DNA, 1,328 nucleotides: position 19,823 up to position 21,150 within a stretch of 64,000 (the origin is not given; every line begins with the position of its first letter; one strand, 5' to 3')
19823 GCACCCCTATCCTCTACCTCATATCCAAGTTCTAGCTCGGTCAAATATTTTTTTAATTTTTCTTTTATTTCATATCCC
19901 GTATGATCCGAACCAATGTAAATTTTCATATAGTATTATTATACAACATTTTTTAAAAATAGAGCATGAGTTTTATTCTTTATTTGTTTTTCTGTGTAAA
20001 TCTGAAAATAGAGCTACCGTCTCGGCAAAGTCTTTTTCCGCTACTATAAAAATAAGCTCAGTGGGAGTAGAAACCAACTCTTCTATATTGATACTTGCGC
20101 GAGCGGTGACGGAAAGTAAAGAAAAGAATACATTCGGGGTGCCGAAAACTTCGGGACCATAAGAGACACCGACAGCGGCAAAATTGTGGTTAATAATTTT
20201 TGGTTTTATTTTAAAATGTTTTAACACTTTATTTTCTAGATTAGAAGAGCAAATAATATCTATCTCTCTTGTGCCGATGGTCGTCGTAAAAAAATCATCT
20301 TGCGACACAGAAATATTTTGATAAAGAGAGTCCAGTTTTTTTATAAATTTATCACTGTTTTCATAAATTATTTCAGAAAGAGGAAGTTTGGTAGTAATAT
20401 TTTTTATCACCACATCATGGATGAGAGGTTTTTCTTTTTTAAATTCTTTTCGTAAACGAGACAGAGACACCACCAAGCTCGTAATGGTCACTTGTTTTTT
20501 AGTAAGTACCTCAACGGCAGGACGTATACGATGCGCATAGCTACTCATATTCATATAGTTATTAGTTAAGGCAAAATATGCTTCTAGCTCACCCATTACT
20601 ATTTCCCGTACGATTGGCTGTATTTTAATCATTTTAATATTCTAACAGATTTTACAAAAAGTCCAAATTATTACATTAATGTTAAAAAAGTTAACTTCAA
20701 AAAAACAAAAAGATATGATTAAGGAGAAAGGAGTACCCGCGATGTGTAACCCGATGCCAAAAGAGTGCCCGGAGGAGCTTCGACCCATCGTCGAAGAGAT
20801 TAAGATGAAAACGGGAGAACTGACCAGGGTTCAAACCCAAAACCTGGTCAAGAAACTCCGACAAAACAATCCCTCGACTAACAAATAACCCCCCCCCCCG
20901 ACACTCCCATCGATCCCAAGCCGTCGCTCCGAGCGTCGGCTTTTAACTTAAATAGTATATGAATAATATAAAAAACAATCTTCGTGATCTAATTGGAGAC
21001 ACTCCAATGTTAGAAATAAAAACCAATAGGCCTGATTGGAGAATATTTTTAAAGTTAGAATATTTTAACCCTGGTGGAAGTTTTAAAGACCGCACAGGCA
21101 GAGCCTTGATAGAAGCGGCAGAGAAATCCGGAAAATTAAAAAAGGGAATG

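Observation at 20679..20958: Cys/Pro-rich mini-ORF with GC-rich codons, poly-C tract and hairpin immediately upstream of a cysteine-synthase-family gene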

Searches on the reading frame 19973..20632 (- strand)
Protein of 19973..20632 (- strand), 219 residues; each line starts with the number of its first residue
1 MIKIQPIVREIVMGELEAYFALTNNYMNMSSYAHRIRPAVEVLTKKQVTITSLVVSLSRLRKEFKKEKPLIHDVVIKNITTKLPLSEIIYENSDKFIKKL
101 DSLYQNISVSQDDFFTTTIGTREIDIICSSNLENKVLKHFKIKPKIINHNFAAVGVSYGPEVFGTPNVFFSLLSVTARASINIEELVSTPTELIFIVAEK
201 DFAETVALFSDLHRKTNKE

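Call 29: search_protein_families(library=pfam, max_evalue=1, proteins=[window:19973-20632:-])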
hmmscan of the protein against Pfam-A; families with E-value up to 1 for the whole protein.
window:19973-20632:- (219 aa): 2 families
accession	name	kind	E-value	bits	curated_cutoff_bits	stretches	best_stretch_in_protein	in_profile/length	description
PF03112.19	DUF244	-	0.0039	17.5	22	1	39-111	71-146/161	Uncharacterized protein family (ORF7) DUF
PF22468.2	ACT_9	-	0.11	12.7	27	1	159-207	5-55/61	ACT domain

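Call 42: search_protein_families(library=ncbifam, max_evalue=0.1, proteins=[window:19973-20632:-])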
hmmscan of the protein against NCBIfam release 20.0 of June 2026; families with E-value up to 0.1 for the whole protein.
window:19973-20632:- (219 aa): 2 families
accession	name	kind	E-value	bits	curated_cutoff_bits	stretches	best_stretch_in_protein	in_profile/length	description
TIGR00656.1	asp_kin_monofn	equivalog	0.015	14.4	402.25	1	147-211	262-327/407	aspartate kinase, monofunctional class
TIGR00657.1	asp_kinases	subfamily_domain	0.017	14.2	208.7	1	131-209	359-436/442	aspartate kinase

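Call 48: search_solved_structures(query=window:19973-20632:-, max_evalue=1)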
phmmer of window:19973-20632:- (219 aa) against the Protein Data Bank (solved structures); distinct sequences matched with E-value up to 1: 5.
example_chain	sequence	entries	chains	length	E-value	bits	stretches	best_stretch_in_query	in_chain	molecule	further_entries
7y8u_E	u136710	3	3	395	0.047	16.6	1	112-169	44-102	AlbE homolog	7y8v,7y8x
8vo2_A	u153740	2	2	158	0.68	12.9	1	123-162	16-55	Pathogenesis related 10-10 C59S mutant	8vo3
4v3p_SR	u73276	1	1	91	0.74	12.7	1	134-168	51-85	40S ribosomal protein S15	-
8vo1_A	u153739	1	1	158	0.95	12.4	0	123-161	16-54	Pathogenesis related 10-10 C155S mutant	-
7uql_A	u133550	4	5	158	0.96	12.4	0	123-161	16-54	Pathogenesis Related 10-10 protein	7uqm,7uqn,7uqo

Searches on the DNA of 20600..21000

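Call 6: search_rna_families(source=window, start=20600, end=21000, threshold=evalue, max_evalue=10, show_alignments=3)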
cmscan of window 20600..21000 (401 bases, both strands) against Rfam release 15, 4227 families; matches with E-value up to 10: 6.
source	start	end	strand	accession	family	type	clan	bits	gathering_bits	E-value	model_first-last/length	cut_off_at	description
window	20695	20750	-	RF01334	CRISPR-DR21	Gene; CRISPR;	-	15.5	48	8.1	1-37/37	no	CRISPR RNA direct repeat element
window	20703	20801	+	RF02937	Clostridiales-2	Gene; sRNA;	-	12.9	58.6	3.1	1-82/82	no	Clostridiales-2 RNA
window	20891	20980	-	RF01889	lincRNA-p21_1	Gene; lncRNA;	-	11.8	75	8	83-174/174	no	LincRNA-p21 conserved region 1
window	20753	20775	+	RF02133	HOXB13-AS1_2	Gene; lncRNA;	-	10.3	40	7.3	59-81/81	no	HOXB13 antisense RNA 1 conserved region 2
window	20603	20786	+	RF02546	LSU_trypano_mito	Gene; rRNA;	CL00112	10.1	60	8.8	52-561/561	no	Trypanosomatid mitochondrial large subunit ribosomal RNA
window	20600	20654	-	RF00628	RgsA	Gene; sRNA;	-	8.7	88.4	7.8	1-59/194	3'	RgsA sRNA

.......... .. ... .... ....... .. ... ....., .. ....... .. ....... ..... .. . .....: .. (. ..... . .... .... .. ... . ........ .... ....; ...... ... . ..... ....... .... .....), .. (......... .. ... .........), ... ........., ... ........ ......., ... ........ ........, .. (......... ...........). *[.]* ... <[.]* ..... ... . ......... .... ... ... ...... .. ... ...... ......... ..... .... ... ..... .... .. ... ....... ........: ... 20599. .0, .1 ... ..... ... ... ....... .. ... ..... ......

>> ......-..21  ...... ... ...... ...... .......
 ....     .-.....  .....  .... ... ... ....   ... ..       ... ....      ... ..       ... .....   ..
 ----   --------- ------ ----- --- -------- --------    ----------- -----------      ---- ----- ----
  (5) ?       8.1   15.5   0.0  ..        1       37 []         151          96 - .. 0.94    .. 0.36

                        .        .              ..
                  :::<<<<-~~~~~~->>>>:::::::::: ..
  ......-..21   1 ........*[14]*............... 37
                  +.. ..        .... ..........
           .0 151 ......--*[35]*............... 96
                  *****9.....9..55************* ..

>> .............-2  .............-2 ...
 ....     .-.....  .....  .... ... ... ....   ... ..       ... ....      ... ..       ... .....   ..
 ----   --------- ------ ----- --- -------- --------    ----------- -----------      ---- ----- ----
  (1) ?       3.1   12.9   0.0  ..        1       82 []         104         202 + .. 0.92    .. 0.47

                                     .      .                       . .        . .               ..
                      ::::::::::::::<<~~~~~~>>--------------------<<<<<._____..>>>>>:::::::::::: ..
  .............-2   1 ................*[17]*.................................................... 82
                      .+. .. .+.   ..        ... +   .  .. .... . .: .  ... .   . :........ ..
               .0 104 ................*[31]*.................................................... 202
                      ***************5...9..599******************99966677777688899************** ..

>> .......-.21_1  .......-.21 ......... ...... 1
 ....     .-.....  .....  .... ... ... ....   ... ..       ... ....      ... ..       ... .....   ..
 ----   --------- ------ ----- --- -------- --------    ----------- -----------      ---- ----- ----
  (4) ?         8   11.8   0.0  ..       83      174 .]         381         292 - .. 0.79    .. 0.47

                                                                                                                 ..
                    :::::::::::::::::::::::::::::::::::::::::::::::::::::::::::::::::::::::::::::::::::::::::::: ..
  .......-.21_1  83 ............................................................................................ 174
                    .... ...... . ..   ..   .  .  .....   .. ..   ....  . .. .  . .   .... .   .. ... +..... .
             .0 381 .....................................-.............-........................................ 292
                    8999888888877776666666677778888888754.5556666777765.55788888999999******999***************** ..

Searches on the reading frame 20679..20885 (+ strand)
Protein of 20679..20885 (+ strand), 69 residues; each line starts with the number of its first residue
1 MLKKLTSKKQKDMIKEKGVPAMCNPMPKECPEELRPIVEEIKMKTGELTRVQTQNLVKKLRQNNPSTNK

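Call 14: find_homologous_proteins(query=window:20679-20885:+, max_evalue=10)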
Query seq(69 aa) (69 aa): 2 proteins with E <= 10 among 2 candidates.
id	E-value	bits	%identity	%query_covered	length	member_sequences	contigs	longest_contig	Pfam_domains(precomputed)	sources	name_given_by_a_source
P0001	1.6e-27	112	83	100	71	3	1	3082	-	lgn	-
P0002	2.6e-15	73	89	64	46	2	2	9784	-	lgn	-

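Call 16: find_encoding_contigs(protein=P0001, flank=6000)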
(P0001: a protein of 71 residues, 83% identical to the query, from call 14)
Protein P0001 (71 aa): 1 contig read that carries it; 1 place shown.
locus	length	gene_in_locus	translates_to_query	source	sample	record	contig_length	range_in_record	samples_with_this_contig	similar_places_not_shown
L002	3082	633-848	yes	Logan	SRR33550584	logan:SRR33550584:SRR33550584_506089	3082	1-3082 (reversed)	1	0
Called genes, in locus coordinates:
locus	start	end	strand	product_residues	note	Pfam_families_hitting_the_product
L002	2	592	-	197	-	?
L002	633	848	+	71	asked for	-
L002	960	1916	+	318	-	PF00291:PALP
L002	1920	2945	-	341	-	PF00044:Gp_dh_N, PF02800:Gp_dh_C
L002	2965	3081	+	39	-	?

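Call 17: find_encoding_contigs(protein=P0002, flank=6000)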
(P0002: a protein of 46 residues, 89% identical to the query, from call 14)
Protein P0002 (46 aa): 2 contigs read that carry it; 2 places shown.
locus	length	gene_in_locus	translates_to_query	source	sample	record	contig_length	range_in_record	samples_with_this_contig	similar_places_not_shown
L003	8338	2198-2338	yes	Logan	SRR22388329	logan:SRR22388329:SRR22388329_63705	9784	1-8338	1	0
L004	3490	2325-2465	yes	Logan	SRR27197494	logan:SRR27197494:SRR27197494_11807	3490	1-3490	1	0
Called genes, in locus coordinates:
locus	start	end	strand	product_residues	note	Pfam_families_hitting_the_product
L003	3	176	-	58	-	?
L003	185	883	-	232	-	PF00834:Ribul_P_3_epim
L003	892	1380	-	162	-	PF02502:LacAB_rpiB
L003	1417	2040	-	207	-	-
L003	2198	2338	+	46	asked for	-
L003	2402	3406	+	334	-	PF00291:PALP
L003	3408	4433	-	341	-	PF00044:Gp_dh_N, PF02800:Gp_dh_C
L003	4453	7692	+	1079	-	PF02811:PHP, PF07733:DNA_pol3_alpha, PF17657:DNA_pol3_finger, PF14579:HHH_6, PF01336:tRNA_anti-codon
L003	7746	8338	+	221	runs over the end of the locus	PF01797:Y1_Tnp (weak)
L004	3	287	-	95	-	?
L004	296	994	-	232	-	PF00834:Ribul_P_3_epim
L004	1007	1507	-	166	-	PF02502:LacAB_rpiB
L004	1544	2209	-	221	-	-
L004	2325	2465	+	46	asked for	-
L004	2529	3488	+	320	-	?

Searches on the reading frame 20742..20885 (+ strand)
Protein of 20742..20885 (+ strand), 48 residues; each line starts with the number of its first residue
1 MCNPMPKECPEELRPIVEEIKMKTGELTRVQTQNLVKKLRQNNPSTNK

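Call 29: search_protein_families(library=pfam, max_evalue=1, proteins=[window:20742-20885:+])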
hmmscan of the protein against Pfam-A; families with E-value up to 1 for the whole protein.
seq(48 aa): 0 families

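Call 41: search_protein_families(library=phrogs, max_evalue=0.1, proteins=[window:20742-20885:+])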
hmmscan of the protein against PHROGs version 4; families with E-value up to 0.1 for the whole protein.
seq(48 aa): 1 family
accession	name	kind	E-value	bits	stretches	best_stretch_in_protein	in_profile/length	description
phrog_36325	-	unknown function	0.069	14.2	1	15-42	4-31/53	-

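Call 42: search_protein_families(library=ncbifam, max_evalue=0.1, proteins=[window:20742-20885:+])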
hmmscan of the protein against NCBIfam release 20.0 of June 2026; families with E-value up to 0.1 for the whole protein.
seq(48 aa): 0 families

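Call 49: search_solved_structures(query=window:20742-20885:+, max_evalue=10)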
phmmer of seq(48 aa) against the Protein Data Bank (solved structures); distinct sequences matched with E-value up to 10: 20.
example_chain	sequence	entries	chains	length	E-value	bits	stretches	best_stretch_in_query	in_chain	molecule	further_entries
1kqv_A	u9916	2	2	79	0.15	16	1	7-45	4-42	VITAMIN D-DEPENDENT CALCIUM-BINDING PROTEIN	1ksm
4icb_A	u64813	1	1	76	0.22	15.5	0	9-45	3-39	CALBINDIN D9K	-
1ig5_A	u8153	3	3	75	0.27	15.2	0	9-45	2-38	VITAMIN D-DEPENDENT CALCIUM-BINDING PROTEIN, INTESTINAL | CALCIUM-BINDING PROTEIN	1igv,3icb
2d1l_A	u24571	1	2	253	0.35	14.9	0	13-34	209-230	Metastasis suppressor protein 1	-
1kcy_A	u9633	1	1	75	0.38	14.8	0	9-46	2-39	calbindin D9k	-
8uao_A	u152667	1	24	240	0.51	14.4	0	10-45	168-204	DpHF18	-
1cdn_A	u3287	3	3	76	0.61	14.1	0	9-45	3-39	CALBINDIN D9K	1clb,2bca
1d1o_A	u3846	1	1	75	0.63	14.1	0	9-45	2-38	CALBINDIN D9K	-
1b1g_A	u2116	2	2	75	0.74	13.9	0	9-45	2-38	PROTEIN (CALBINDIN D9K) | CALBINDIN D9K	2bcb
1n65_A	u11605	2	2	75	0.74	13.9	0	9-45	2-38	Vitamin D-dependent calcium-binding protein, intestinal | Protein S100-G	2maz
1ht9_A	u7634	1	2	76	0.83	13.7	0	9-45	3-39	CALBINDIN D9K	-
6bwk_A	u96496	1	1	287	1.1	13.4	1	3-39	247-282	Mixed lineage kinase domain-like protein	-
5knj_A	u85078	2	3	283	1.1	13.3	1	3-39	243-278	Mixed lineage kinase domain-like protein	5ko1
6o5z_A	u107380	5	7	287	1.2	13.2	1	3-39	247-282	Mixed lineage kinase domain-like protein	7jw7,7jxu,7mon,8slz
1cb1_A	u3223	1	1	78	1.2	13.2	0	8-45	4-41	CALBINDIN D9K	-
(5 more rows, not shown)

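Call 60: predict_structure(alignment_id=A3)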
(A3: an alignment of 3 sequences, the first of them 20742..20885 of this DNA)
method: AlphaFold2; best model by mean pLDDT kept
length: 48 residues; sequences in the alignment: 3
mean_pLDDT: 78.7   pTM: 0.40
mean pLDDT of the five models: 78.7, 74.4, 74.3, 70.6, 64.8
residues with pLDDT >= 90: 9; 70-90: 26; 50-70: 11; < 50: 2
segments of 3 or more residues with pLDDT < 50: none
pLDDT, mean of each block of 10 residues (from residue 1): 65 91 87 88 58
secondary structure, 60 per line:
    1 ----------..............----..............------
elements in order: H11-24 H29-42

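Call 64: fold_search(model_id=the predicted structure, library=pdb)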
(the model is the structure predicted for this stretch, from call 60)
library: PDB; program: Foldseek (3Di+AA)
matches with E <= 10: 0; with E <= 0.001: 0
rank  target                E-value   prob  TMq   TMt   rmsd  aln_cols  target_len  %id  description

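Call 65: search_protein_representatives(protein=window:20742-20885:+)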
Query: 48 residues. Proteins with E-value up to 0.001 (for the whole library): 2; up to 1e-10: 1; up to 1e-30: 0. The best 2 are listed.
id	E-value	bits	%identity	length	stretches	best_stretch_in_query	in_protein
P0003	6.3e-12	60.3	64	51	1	1-45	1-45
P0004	1.4e-05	40.8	34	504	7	16-43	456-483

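Call 69: find_encoding_contigs(protein=P0003, flank=3000, max_places=3)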
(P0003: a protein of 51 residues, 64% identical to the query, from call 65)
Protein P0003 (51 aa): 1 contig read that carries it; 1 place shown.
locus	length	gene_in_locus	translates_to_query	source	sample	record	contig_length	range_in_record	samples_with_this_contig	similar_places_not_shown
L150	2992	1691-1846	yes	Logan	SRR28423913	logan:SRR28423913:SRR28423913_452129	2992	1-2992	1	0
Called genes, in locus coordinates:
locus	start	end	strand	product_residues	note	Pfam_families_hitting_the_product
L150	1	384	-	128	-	?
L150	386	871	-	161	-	PF02502:LacAB_rpiB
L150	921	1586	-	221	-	-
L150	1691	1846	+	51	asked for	-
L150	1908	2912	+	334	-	PF00291:PALP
